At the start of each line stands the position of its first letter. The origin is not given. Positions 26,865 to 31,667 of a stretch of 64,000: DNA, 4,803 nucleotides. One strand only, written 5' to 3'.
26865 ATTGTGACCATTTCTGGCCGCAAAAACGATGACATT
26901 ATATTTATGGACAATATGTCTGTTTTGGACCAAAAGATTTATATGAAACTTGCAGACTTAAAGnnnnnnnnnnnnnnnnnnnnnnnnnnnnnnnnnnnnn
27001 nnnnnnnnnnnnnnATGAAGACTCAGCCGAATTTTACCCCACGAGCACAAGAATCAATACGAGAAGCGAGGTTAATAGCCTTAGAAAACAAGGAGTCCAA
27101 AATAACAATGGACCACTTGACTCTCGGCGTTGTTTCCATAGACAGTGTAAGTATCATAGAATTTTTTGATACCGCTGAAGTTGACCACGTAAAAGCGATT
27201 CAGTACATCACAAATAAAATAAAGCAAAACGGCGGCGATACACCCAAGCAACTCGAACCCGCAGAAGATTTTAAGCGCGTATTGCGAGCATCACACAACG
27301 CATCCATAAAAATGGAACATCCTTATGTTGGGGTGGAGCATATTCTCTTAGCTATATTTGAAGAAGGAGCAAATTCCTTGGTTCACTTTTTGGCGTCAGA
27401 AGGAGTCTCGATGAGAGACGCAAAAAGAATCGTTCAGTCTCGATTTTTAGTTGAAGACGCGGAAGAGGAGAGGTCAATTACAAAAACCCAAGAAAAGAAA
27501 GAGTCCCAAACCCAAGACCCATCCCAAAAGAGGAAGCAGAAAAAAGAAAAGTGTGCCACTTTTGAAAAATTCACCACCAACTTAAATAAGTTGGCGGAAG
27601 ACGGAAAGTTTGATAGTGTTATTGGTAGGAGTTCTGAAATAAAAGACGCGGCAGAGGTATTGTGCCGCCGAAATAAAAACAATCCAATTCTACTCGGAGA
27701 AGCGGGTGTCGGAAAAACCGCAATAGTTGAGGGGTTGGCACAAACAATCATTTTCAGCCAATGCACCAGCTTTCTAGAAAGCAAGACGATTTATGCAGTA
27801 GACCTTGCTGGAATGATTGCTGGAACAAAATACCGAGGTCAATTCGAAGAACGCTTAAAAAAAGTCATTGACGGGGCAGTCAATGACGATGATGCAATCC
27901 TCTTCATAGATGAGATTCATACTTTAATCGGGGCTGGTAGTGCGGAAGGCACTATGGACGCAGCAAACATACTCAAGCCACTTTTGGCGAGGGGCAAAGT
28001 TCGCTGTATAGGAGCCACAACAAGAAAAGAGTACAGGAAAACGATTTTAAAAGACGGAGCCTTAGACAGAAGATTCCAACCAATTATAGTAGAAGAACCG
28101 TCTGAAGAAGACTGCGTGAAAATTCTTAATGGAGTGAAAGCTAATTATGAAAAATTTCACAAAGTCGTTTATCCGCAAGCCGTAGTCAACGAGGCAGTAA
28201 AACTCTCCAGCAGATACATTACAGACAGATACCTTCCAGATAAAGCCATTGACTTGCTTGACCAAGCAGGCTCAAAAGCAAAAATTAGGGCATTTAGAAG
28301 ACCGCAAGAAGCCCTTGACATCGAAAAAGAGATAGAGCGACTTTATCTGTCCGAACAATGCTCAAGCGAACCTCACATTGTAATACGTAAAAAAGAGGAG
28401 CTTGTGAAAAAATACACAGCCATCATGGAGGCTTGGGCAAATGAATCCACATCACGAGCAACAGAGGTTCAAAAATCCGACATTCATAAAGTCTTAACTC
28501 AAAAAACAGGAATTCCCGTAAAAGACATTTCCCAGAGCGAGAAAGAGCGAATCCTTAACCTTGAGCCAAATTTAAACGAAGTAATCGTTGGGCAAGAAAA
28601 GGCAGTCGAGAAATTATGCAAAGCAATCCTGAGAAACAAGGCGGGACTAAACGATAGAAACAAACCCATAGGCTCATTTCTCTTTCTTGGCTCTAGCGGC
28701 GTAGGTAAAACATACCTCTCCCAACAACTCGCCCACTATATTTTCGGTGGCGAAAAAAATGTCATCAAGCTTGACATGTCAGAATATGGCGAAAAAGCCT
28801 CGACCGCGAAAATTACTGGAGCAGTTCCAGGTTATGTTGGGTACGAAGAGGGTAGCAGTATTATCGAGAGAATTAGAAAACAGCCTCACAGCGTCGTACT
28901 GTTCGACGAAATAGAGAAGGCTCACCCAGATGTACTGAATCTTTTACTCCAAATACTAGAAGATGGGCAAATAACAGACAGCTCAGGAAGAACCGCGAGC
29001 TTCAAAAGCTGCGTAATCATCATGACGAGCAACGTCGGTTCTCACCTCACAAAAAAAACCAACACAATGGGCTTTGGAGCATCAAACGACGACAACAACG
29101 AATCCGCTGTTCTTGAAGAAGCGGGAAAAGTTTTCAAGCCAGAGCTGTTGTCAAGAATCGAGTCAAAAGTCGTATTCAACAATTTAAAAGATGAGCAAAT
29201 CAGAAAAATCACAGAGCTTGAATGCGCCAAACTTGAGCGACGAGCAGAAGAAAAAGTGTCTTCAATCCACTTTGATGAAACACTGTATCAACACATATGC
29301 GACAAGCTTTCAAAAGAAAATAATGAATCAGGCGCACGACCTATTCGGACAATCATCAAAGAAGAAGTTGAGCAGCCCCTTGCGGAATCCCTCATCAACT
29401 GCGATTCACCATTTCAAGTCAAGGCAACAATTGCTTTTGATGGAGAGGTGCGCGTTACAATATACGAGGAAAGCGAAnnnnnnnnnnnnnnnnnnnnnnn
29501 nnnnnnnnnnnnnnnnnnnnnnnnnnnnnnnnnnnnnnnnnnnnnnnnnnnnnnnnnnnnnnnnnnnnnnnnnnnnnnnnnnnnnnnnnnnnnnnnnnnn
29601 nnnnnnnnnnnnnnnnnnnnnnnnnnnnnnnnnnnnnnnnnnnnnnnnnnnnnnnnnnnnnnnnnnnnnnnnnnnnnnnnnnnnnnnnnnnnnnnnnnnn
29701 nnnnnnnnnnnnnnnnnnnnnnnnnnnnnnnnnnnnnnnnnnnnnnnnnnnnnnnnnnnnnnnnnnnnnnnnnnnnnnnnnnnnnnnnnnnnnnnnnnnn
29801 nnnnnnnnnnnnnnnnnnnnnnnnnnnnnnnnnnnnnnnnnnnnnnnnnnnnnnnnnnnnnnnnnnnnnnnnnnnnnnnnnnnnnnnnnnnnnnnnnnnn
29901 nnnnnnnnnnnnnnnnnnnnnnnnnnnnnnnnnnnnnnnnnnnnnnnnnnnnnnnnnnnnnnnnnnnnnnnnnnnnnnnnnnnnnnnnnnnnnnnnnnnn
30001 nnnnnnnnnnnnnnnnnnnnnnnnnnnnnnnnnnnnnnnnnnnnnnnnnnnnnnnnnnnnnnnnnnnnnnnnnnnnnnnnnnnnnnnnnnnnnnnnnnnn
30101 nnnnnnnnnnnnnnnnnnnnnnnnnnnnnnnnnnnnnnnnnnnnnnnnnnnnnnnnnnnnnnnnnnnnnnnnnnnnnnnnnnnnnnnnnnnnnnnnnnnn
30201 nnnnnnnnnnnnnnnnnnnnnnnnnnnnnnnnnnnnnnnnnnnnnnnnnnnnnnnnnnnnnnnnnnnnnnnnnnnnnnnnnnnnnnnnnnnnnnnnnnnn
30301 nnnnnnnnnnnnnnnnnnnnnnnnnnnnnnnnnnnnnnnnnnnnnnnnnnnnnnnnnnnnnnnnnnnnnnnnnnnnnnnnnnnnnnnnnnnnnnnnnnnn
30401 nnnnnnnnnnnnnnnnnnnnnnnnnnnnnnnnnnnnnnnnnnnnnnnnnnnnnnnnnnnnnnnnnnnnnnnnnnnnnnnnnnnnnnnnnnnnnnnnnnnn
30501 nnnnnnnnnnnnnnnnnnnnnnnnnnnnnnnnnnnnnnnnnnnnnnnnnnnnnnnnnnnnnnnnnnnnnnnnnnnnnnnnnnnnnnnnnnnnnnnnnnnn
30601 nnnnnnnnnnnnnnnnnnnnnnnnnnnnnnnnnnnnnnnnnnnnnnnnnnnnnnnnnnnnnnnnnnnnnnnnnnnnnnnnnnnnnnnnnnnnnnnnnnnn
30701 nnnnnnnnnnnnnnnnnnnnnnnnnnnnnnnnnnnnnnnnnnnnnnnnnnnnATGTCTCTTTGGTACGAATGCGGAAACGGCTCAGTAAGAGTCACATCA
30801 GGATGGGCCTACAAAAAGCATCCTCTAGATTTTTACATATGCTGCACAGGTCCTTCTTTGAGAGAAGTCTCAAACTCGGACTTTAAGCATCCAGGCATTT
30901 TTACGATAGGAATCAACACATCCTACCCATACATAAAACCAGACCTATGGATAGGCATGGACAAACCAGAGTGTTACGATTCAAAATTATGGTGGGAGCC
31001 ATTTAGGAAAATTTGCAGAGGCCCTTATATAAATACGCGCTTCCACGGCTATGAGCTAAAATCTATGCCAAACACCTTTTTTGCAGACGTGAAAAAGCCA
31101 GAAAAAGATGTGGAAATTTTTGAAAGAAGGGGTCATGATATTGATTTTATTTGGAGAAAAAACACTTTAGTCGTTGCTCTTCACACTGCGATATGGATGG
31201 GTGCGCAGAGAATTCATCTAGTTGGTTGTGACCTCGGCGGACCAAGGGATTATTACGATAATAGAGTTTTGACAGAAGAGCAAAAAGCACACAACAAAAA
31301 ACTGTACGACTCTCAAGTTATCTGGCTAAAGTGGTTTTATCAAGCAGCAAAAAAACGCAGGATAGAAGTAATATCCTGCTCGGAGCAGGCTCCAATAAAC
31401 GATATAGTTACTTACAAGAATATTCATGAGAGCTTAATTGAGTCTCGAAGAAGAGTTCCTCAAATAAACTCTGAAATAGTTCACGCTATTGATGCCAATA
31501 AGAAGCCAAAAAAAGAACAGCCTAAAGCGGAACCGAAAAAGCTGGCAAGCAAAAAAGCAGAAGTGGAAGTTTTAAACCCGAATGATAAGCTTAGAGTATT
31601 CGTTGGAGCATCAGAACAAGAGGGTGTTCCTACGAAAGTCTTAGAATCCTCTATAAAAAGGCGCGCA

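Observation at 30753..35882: Second glycan island with ulosonic-acid-type transferase signatures, another sulfotransferase and a methyltransferase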

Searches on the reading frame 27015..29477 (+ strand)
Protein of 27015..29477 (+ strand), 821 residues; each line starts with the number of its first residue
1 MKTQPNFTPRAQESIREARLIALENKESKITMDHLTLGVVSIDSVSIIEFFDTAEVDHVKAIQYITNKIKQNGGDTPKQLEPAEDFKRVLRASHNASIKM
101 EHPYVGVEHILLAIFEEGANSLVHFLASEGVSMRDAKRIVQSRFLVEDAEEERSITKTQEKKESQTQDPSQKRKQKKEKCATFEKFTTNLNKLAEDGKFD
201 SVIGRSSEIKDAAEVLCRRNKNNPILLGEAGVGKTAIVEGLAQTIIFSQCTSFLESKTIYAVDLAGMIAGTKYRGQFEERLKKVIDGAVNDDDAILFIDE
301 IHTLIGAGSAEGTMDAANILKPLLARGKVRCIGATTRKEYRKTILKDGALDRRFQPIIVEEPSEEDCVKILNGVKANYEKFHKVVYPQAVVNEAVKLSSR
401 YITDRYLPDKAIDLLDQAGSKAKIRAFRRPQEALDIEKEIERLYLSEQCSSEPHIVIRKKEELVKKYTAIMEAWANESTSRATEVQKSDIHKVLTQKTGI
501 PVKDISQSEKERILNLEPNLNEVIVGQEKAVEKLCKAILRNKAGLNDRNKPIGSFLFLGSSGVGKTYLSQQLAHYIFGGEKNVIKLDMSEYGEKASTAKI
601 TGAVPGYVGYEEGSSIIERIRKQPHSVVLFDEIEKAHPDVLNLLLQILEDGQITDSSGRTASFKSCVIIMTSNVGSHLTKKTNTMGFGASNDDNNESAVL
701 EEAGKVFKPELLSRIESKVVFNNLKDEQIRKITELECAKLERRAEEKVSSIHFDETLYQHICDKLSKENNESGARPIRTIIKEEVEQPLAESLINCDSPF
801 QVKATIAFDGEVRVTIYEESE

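Call 27: search_protein_families(library=pfam, proteins=[window:27015-29477:+], max_evalue=0.01)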
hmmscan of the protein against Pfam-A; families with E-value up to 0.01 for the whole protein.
window:27015-29477:+ (821 aa): 27 families (the best 25 are shown)
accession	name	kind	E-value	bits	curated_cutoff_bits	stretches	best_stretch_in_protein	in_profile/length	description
PF07724.20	AAA_2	-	8.5e-58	195.5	27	1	550-716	1-164/166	AAA domain (Cdc48 subfamily)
PF17871.7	AAA_lid_9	-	3.4e-29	101.3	22.8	1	363-450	1-88/104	AAA lid domain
PF00004.35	AAA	-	4.3e-23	82.6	21.2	2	225-354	2-127/131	ATPase family associated with various cellular activities (AAA)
PF07728.20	AAA_5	-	3.2e-14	53.5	22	1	555-676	2-125/139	AAA domain (dynein-related subfamily)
PF10431.15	ClpB_D2-small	-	8.2e-13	48.6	21.9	1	724-796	1-71/81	C-terminal, D2-small domain, of ClpB protein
PF13191.12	AAA_16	-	4.1e-11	44.1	32.6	1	202-245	2-48/167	AAA ATPase domain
PF13401.12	AAA_22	-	2e-09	38.3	27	1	220-325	4-109/130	AAA domain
PF13173.12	AAA_14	-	4e-08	33.7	27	1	557-651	7-88/129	AAA domain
PF00158.32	Sigma54_activat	-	4.3e-08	33.5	20.2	1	553-673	23-142/168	Sigma-54 interaction domain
PF02861.25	Clp_N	-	8.6e-08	32.7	20.7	1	96-141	4-49/53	Clp amino terminal domain, pathogenicity island component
PF05496.18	RuvB_N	-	1e-05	25.8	27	0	518-574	3-55/159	Holliday junction DNA helicase RuvB P-loop domain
PF05621.17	TniB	-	2.3e-05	24.4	22.4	1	245-360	72-185/189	Bacterial TniB protein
PF01078.27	Mg_chelatase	-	3.2e-05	23.9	20.3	0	202-263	5-64/207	Magnesium chelatase, subunit ChlI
PF20720.3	nSTAND3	-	5.1e-05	23.5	27.2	0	556-594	21-59/155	Novel STAND NTPase 3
PF01695.23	IstB_IS21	-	8e-05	22.7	24.1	0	208-287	79-154/238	IstB-like ATP binding protein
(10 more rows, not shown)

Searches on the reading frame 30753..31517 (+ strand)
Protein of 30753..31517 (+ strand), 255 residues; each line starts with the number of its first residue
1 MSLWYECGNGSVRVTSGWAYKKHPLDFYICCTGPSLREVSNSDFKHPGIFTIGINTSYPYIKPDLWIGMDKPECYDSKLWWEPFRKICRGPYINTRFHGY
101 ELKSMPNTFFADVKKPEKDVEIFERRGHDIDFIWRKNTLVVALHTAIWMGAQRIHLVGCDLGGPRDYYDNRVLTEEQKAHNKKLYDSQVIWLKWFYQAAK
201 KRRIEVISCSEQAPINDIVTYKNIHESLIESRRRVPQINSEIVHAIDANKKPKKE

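Call 41: search_solved_structures(query=A4, max_evalue=10, show_alignments=5)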
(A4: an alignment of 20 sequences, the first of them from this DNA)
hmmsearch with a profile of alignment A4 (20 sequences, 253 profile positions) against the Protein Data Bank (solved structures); distinct sequences matched with E-value up to 10: 0.

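Call 42: search_protein_families(library=pfam, alignment_id=A4, max_evalue=0.1)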
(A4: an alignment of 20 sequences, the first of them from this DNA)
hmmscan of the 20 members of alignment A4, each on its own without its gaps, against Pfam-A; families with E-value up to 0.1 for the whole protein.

A. member 1, seq(255 aa): 1 family
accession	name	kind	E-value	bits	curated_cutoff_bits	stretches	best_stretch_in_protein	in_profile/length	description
PF01973.23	MptE-like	-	0.00048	20.4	34.6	1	141-162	146-167/171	6-hydroxymethylpterin diphosphokinase MptE-like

B. families by the number of members that match (of 20 scanned): 3 families
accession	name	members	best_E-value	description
PF01973.23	MptE-like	19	8.3e-07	6-hydroxymethylpterin diphosphokinase MptE-like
PF11497.13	NADH_Oxid_Nqo15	1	0.0051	NADH-quinone oxidoreductase chain 15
PF01261.30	AP_endonuc_2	1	0.024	Xylose isomerase-like TIM barrel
